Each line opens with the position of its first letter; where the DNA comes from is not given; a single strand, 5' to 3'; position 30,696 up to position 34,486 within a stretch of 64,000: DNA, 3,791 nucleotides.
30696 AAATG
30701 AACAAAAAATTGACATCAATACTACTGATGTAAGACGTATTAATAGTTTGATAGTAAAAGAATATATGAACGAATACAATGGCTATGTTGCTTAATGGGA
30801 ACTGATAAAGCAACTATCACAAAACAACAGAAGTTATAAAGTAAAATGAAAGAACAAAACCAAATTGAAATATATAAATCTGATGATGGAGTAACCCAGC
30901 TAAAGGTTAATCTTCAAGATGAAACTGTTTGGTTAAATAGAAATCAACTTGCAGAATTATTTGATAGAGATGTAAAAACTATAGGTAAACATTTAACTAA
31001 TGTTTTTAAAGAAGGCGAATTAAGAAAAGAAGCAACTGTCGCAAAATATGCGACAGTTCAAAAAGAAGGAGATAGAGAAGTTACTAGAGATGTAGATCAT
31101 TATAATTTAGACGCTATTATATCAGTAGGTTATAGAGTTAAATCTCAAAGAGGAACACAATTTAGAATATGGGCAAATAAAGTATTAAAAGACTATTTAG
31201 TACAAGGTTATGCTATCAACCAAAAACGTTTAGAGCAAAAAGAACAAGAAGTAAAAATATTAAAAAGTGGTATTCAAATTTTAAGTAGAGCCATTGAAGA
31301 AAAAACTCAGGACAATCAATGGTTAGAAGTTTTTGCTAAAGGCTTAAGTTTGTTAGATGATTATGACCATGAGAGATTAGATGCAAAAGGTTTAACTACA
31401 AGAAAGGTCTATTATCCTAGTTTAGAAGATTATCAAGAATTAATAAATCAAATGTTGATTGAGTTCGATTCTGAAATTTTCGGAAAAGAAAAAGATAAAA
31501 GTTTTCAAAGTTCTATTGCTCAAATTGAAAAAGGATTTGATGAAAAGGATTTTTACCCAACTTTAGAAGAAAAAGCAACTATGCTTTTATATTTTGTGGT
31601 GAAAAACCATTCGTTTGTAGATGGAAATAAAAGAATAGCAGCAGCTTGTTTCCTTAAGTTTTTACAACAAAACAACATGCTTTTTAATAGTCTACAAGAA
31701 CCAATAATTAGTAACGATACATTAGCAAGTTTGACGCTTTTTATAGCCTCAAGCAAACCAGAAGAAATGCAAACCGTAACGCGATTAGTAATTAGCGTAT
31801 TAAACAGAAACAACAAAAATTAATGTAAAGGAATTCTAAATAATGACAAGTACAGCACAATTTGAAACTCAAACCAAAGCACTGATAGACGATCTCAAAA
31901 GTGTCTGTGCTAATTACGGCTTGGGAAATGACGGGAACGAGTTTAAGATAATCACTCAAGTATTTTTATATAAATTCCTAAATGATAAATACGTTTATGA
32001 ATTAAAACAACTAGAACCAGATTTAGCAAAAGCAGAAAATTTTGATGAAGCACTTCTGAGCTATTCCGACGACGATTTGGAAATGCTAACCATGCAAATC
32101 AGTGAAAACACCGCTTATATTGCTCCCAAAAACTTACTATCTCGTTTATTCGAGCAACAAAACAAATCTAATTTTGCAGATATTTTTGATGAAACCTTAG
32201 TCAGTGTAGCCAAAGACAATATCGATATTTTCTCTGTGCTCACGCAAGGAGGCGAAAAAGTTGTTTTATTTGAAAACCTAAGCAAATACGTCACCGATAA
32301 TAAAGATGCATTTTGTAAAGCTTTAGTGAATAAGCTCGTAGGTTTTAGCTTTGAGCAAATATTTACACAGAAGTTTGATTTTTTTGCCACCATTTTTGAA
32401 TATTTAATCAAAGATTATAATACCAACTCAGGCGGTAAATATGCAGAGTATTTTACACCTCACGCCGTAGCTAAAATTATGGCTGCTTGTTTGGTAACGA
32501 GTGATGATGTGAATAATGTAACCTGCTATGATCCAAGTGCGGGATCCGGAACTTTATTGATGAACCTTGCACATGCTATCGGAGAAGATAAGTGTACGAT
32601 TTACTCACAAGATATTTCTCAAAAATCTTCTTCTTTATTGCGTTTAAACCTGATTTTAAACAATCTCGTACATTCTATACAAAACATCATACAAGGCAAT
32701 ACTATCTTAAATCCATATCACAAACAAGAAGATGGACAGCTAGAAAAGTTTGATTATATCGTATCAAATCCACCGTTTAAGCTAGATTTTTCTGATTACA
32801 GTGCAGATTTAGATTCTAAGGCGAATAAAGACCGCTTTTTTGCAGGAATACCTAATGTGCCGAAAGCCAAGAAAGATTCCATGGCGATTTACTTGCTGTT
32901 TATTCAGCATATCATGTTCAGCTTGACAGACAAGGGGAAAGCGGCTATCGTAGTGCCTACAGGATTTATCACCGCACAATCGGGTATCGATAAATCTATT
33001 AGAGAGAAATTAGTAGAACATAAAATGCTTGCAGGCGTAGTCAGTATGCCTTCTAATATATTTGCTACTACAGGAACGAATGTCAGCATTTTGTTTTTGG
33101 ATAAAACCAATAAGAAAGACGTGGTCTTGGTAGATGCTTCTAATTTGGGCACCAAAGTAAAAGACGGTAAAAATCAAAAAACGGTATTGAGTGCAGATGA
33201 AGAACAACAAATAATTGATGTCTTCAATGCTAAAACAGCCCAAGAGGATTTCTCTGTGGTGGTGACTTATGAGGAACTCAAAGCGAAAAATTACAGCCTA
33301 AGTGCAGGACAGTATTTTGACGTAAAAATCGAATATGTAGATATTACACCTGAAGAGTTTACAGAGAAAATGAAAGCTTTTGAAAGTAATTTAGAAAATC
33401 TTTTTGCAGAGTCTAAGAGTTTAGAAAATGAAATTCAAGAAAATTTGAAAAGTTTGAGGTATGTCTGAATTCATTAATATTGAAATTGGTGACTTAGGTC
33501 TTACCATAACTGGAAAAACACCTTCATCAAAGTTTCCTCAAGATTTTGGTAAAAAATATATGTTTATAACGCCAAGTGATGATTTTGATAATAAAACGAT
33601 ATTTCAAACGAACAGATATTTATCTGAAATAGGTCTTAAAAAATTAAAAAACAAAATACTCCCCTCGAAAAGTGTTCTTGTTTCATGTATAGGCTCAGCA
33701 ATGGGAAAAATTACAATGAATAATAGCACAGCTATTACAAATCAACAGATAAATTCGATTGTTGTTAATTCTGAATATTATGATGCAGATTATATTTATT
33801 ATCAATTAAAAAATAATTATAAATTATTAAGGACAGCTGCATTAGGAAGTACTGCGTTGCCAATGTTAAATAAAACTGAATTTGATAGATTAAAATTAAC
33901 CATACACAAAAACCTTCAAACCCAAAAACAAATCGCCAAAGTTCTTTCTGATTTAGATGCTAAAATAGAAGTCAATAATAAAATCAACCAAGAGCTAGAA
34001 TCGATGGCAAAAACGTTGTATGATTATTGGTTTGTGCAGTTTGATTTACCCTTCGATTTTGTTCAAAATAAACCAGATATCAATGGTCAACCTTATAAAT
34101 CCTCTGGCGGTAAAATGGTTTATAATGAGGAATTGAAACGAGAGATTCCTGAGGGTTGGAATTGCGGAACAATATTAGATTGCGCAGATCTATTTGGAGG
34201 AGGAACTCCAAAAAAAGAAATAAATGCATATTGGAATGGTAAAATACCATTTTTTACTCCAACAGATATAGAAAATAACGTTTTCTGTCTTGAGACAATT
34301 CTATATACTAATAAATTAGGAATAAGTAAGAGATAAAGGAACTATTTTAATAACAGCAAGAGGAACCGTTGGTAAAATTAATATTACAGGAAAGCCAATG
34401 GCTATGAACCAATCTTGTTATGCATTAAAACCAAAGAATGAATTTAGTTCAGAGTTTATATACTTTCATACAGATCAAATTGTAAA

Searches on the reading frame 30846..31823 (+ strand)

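Call 72: search_protein_families(library=pfam, proteins=[window:30846-31823:+], max_evalue=0.001)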
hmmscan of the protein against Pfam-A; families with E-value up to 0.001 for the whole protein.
window:30846-31823:+ (325 aa): 2 families
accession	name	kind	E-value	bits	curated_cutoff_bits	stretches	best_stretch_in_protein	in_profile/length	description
PF13310.11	Virulence_RhuM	-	6.2e-28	98.2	33.7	1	63-140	1-78/252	Virulence protein RhuM family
PF02661.23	Fic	-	3.6e-11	44.2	24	1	194-273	5-93/93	Fic/DOC family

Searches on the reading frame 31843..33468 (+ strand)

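Call 72: search_protein_families(library=pfam, proteins=[window:31843-33468:+], max_evalue=0.001)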
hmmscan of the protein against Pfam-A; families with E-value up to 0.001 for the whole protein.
window:31843-33468:+ (541 aa): 3 families
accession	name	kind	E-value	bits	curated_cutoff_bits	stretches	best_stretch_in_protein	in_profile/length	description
PF02384.22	N6_Mtase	-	2.5e-65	221.3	20.4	1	178-494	3-305/311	N-6 DNA Methylase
PF07669.17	Eco57I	-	3.7e-09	37.4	25.3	1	253-407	3-171/171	Eco57I restriction-modification methylase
PF05175.20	MTS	-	0.00038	20.6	23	0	225-315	32-111/170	Methyltransferase small domain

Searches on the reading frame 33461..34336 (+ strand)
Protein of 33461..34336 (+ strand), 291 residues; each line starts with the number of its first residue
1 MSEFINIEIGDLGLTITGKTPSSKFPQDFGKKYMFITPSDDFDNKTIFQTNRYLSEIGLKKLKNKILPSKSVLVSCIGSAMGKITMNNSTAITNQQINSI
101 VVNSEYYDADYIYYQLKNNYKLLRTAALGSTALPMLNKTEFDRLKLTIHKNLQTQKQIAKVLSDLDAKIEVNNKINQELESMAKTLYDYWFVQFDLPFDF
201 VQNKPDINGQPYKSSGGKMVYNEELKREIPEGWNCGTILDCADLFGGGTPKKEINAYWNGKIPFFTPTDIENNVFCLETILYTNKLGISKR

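Call 72: search_protein_families(library=pfam, proteins=[window:33461-34336:+], max_evalue=0.001)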
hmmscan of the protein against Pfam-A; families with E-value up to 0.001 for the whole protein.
window:33461-34336:+ (291 aa): 1 family
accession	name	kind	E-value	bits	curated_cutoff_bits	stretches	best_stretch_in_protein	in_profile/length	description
PF01420.25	Methylase_S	-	5.7e-26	92.2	22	1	2-180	2-167/168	Type I restriction modification DNA specificity domain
